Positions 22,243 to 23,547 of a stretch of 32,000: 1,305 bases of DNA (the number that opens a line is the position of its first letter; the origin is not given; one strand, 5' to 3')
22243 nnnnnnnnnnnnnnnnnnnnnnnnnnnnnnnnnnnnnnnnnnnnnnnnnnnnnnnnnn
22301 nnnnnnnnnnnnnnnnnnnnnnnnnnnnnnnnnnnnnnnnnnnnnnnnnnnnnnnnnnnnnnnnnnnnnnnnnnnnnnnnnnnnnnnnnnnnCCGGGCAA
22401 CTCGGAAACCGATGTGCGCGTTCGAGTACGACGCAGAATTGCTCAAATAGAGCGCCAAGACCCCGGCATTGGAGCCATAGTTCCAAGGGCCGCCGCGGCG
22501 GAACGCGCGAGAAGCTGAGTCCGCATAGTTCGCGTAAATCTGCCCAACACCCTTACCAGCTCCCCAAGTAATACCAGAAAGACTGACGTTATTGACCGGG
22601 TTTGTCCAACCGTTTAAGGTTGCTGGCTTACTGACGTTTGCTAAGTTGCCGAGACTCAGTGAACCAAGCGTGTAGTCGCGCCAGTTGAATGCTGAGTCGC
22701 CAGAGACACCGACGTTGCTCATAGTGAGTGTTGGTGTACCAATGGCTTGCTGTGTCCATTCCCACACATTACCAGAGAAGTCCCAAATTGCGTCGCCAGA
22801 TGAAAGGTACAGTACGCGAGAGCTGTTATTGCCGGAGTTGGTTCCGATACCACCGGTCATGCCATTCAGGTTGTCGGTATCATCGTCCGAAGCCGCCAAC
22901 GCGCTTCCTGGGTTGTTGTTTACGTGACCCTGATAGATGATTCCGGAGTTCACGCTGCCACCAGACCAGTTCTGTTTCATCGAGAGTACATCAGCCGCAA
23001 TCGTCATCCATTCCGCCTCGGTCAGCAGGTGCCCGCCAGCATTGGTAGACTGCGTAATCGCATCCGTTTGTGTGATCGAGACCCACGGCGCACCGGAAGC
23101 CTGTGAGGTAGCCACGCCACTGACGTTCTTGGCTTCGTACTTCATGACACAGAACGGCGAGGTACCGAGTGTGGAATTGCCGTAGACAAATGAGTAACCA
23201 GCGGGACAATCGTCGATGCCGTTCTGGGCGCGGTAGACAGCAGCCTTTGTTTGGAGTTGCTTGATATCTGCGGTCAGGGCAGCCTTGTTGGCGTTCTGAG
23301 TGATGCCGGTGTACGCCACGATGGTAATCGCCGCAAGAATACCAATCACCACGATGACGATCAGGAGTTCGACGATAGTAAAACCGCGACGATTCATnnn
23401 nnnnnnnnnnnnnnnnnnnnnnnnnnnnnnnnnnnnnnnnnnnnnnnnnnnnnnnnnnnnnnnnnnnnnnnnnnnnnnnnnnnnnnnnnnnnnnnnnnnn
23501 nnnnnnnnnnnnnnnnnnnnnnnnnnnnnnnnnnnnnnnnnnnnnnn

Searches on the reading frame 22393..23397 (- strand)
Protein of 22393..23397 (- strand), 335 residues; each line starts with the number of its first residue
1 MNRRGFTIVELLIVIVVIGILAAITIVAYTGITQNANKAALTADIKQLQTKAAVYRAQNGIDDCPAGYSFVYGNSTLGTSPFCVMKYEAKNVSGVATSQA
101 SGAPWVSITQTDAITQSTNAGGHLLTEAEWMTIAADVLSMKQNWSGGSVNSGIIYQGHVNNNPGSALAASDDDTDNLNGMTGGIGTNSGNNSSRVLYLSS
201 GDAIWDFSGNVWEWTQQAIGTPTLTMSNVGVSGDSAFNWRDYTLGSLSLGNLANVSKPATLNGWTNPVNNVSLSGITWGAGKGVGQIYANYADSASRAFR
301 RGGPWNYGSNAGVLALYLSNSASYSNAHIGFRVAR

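Call 9: search_protein_families(library=pfam, proteins=[window:22393-23397:-], max_evalue=0.01)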
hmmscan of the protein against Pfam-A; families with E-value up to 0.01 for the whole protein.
window:22393-23397:- (335 aa): 2 families
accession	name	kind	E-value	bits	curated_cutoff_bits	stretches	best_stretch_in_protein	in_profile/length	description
PF03781.23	FGE-sulfatase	-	1.1e-07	32.2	23.3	1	95-220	83-194/255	Sulfatase-modifying factor enzyme 1-like domain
PF07963.17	N_methyl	-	5.4e-07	29.4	21.2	1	2-25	3-26/27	Prokaryotic N-terminal methylation motif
